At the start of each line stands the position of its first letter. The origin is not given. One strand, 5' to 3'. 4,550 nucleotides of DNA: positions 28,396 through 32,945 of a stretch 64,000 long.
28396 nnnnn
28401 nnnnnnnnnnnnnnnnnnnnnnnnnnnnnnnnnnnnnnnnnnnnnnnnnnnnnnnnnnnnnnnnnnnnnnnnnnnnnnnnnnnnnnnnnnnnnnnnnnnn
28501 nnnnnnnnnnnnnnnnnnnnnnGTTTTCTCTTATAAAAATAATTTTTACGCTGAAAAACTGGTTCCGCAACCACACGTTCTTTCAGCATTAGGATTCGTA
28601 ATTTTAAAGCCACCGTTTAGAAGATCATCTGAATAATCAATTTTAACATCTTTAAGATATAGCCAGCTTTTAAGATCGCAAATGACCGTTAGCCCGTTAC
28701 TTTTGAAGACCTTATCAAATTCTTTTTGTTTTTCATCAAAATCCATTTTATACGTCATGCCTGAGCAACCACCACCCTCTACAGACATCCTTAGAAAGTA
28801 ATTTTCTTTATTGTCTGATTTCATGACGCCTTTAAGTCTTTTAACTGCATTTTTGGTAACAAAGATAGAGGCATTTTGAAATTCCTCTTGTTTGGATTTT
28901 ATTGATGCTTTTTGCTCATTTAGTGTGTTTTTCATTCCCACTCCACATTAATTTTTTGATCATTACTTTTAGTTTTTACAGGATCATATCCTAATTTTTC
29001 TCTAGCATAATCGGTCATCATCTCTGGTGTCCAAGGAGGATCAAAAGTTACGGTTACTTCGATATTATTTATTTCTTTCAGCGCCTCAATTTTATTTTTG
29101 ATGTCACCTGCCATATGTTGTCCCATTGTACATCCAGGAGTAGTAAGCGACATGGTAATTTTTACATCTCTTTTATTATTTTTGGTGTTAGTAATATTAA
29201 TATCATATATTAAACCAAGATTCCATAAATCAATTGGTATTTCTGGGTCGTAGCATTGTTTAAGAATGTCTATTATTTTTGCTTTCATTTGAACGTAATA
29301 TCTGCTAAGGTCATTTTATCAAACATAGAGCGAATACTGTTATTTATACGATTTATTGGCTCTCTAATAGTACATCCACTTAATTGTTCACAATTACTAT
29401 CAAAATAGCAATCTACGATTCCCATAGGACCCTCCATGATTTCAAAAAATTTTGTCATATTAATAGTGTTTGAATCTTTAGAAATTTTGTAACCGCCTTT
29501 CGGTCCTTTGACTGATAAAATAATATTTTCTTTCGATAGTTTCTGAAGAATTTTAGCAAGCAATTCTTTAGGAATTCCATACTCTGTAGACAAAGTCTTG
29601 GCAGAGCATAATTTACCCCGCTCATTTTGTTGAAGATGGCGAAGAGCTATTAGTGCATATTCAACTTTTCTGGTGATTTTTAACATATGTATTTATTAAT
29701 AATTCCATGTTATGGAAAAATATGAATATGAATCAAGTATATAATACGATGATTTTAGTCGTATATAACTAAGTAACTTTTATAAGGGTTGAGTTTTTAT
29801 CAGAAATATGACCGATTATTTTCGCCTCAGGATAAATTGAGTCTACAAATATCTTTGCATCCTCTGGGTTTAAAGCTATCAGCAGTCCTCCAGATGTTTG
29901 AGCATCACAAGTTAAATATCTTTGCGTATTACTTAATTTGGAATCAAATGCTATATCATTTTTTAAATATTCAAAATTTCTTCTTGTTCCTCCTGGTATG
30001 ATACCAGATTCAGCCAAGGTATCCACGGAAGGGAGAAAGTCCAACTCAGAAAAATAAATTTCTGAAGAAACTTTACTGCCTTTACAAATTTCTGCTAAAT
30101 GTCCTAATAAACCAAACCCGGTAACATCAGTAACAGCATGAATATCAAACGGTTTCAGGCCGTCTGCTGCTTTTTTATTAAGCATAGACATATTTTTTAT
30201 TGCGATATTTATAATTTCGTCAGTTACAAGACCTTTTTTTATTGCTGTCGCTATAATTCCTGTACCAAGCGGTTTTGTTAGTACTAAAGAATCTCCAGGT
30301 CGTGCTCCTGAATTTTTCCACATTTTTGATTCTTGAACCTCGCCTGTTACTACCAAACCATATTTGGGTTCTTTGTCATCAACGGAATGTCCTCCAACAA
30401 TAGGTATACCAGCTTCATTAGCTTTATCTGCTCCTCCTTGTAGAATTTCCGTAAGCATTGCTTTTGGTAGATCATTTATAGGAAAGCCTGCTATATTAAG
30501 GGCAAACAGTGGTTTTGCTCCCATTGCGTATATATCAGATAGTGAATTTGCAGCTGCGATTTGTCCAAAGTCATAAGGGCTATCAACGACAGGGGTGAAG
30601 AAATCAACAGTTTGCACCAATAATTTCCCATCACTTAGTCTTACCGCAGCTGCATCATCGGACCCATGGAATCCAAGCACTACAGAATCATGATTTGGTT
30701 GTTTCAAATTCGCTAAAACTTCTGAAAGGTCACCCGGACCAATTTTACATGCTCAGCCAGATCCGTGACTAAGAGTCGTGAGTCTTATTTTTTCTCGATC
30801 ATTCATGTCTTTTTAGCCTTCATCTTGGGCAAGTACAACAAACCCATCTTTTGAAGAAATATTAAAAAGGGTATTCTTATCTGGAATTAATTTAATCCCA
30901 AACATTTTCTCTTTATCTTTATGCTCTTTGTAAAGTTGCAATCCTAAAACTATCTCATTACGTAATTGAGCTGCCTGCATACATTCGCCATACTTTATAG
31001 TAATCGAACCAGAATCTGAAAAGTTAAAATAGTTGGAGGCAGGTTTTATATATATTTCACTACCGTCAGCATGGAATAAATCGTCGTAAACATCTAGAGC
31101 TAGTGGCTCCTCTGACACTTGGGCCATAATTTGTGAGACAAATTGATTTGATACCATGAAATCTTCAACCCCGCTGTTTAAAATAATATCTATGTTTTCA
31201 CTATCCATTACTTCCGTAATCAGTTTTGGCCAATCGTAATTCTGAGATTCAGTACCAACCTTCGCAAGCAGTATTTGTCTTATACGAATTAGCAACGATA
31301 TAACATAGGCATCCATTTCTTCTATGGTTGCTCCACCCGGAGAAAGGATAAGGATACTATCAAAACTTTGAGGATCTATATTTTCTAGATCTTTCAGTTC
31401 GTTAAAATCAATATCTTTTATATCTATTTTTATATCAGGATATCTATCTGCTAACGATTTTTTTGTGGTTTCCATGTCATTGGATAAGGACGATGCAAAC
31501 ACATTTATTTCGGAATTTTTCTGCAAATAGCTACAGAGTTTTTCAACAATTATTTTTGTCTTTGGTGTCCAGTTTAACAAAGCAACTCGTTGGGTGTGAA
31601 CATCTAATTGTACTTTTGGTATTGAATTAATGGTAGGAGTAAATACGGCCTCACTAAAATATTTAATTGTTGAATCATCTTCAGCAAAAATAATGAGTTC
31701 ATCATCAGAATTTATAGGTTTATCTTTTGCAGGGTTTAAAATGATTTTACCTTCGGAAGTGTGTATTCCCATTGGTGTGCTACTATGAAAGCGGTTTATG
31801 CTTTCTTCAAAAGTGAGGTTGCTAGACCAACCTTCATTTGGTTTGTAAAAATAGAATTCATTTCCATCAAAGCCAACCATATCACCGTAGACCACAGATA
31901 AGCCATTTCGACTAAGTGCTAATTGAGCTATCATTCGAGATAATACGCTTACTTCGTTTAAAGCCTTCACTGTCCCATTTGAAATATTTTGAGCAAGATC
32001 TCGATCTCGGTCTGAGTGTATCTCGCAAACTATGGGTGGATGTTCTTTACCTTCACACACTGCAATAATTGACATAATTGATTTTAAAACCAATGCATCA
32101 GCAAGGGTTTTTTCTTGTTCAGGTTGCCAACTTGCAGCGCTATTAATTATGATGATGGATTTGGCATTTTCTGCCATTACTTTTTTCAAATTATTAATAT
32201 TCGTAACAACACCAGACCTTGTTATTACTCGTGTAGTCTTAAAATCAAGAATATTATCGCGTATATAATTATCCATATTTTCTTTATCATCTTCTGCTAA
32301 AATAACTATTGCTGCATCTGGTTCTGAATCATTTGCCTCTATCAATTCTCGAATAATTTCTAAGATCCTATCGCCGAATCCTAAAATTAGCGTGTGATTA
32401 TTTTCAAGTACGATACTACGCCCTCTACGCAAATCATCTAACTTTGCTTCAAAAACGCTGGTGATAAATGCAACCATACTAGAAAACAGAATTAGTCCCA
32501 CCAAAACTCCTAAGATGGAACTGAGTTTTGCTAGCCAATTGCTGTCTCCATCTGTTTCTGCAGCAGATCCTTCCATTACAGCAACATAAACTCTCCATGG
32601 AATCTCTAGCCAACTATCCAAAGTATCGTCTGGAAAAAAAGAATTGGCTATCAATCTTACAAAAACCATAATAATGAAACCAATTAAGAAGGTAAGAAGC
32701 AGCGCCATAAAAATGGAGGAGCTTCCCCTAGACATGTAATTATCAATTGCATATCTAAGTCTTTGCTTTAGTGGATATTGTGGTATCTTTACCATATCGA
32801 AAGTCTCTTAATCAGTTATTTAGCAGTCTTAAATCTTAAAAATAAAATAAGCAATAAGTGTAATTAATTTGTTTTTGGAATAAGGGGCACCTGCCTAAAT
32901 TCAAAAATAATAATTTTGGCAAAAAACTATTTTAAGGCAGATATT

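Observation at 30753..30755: selD is a selenoprotein: in-frame TGA at the catalytic Cys/Sec position, missed by the ORF track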

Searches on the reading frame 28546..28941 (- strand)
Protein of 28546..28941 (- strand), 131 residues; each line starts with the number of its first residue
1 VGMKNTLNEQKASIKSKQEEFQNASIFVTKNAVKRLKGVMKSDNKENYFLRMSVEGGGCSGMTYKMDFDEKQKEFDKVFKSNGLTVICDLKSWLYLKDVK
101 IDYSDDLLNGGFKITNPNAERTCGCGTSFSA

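Call 70: search_protein_families(library=ncbifam, proteins=[window:28546-28941:-], max_evalue=0.00001)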
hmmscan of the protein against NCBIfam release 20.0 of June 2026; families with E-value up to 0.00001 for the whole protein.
window:28546-28941:- (131 aa): 9 families
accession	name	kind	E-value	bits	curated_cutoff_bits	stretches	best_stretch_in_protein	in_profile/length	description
TIGR00049.1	TIGR00049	subfamily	2e-36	124.4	58.8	1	27-130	2-105/106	iron-sulfur cluster assembly accessory protein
NF010147.0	PRK13623.1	equivalog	4.9e-31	107.3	117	1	22-130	6-114/115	iron-sulfur cluster insertion protein ErpA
TIGR01997.1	sufA_proteo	equivalog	1.3e-24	86.5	136.2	1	26-130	3-106/107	Fe-S cluster assembly scaffold SufA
TIGR02011.1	IscA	equivalog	1.5e-24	86.3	150.6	1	27-130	2-104/105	iron-sulfur cluster assembly protein IscA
NF007049.0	PRK09502.1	equivalog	3.7e-23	81.7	181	1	25-130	2-106/107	iron-sulfur cluster assembly protein IscA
NF007050.0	PRK09504.1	equivalog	5.7e-19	68.4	161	1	17-130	9-121/122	Fe-S cluster assembly scaffold SufA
NF038090.1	IscA_HesB_Se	subfamily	4.7e-14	52.5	85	1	28-126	4-100/101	IscA/HesB family protein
TIGR01911.1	HesB_rel_seleno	subfamily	6.3e-07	29.9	66.35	1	28-114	6-91/92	HesB-like protein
TIGR03341.1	YhgI_GntY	equivalog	1.4e-06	28.2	269.35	1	26-120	1-96/190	Fe-S biogenesis protein NfuA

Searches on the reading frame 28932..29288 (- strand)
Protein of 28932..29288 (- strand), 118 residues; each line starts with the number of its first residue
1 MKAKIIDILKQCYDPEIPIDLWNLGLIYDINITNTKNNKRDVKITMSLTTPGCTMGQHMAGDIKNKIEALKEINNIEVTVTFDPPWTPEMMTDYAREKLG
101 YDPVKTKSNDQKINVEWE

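Call 70: search_protein_families(library=ncbifam, proteins=[window:28932-29288:-], max_evalue=0.00001)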
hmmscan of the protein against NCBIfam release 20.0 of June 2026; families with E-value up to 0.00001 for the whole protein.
window:28932-29288:- (118 aa): 4 families
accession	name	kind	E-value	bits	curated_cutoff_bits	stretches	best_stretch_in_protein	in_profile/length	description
TIGR03406.1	FeS_long_SufT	hypoth_equivalog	1.9e-35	122.2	202.6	1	3-100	76-173/174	putative Fe-S cluster assembly protein SufT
TIGR02945.1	SUF_assoc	equivalog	9.3e-31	106.2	143.4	1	2-100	3-97/99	SUF system Fe-S cluster assembly protein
NF041868.1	paad_haloarch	equivalog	2.1e-18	66.6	180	1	2-99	28-120/127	1,2-phenylacetyl-CoA epoxidase subunit PaaD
TIGR02159.1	PA_CoA_Oxy4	equivalog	5.1e-12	46.3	108.15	1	14-100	3-84/146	1,2-phenylacetyl-CoA epoxidase subunit PaaD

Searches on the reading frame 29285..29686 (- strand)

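Call 70: search_protein_families(library=ncbifam, proteins=[window:29285-29686:-], max_evalue=0.00001)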
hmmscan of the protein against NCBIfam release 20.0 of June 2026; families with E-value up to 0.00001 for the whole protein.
window:29285-29686:- (133 aa): 8 families
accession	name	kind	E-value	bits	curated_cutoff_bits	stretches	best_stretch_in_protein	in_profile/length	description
TIGR00738.1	rrf2_super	superfamily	1.3e-27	96.2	73.3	1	3-131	2-131/132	Rrf2 family transcriptional regulator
TIGR02944.1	suf_reg_Xantho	equivalog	1.2e-22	80.6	110.65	1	1-130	1-130/130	SUF system Fe-S cluster assembly regulator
TIGR02010.1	IscR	equivalog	4.7e-18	65.3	207.55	1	3-130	2-129/135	Fe-S cluster assembly transcriptional regulator IscR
NF008240.0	PRK11014.1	equivalog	1.1e-14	54.6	182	1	3-130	2-127/141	nitric oxide-sensing transcriptional repressor NsrR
NF047409.1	Cys_reg_CymR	equivalog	1.6e-14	54.2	195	1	2-130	1-123/139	cysteine metabolism transcriptional regulator CymR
NF008886.0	PRK11920.1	equivalog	5.7e-13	48.8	193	1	3-130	2-130/153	iron-responsive transcriptional regulator RirA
NF008110.0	PRK10857.1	equivalog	1.9e-09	37.5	275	1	3-130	2-129/164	Fe-S cluster assembly transcriptional regulator IscR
NF041852.1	trans_reg_HypR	equivalog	9.5e-06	25.6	180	0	18-112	15-106/139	redox-sensitive transcriptional regulator HypR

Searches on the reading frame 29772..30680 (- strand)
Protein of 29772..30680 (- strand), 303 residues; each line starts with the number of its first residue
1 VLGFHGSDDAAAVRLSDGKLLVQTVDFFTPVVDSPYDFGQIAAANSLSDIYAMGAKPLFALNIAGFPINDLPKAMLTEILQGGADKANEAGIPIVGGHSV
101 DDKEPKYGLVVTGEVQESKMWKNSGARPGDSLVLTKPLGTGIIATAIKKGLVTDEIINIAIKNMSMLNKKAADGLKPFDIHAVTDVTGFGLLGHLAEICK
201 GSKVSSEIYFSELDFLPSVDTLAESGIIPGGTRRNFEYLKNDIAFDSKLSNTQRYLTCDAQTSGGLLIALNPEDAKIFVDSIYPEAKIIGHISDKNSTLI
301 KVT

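Call 33: find_encoding_contigs(protein=window:29772-30680:-, flank=10000, max_places=6)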
Protein seq(303 aa) (303 aa): no gene with exactly this product is on record in the collection.

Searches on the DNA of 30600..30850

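Call 57: search_rna_families(source=window, start=30600, end=30850, threshold=evalue, max_evalue=10)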
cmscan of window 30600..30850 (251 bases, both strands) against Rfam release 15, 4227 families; matches with E-value up to 10: 2.
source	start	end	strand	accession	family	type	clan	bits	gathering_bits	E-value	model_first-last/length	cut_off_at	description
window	30788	30825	-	RF01829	sR6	Gene; snRNA; snoRNA; CD-box;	-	15.4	60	6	1-53/53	no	sR6 snoRNA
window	30644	30662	-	RF01275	sR22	Gene; snRNA; snoRNA; CD-box;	-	12.5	40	6.3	1-58/58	no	Small nucleolar RNA sR22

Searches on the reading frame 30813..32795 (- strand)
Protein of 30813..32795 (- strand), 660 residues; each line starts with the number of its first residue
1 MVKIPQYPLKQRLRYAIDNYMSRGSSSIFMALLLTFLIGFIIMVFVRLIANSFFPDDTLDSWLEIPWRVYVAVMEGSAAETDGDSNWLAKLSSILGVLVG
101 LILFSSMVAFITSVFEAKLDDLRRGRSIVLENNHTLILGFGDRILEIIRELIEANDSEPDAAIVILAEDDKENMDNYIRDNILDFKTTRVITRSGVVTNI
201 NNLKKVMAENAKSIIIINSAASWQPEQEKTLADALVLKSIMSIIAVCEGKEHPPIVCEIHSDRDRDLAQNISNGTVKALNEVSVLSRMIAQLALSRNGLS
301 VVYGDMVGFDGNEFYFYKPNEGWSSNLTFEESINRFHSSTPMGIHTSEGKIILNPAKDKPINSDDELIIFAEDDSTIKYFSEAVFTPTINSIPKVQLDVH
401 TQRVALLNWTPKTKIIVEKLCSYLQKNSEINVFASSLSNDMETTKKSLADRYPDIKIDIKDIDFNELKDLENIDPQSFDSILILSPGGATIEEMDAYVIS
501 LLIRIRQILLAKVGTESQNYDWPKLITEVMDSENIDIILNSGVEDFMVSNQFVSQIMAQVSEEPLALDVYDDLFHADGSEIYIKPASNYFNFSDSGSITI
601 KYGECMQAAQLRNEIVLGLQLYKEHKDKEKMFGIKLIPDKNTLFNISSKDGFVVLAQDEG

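Call 70: search_protein_families(library=ncbifam, proteins=[window:30813-32795:-], max_evalue=0.00001)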
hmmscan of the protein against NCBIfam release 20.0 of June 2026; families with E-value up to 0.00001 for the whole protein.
window:30813-32795:- (660 aa): 0 families

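Call 71: search_protein_families(library=pfam, proteins=[window:30813-32795:-], max_evalue=0.001)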
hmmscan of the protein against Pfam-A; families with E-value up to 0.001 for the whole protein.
window:30813-32795:- (660 aa): 2 families
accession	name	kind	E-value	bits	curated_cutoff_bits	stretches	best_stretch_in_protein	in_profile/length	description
PF06241.17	Castor_Poll_mid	-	2.3e-21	76.2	26.7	1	284-378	3-95/104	Castor and Pollux, part of voltage-gated ion channel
PF22614.2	Slo-like_RCK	-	4.5e-07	30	24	1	132-253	3-115/119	Calcium-activated potassium channel slowpoke-like RCK domain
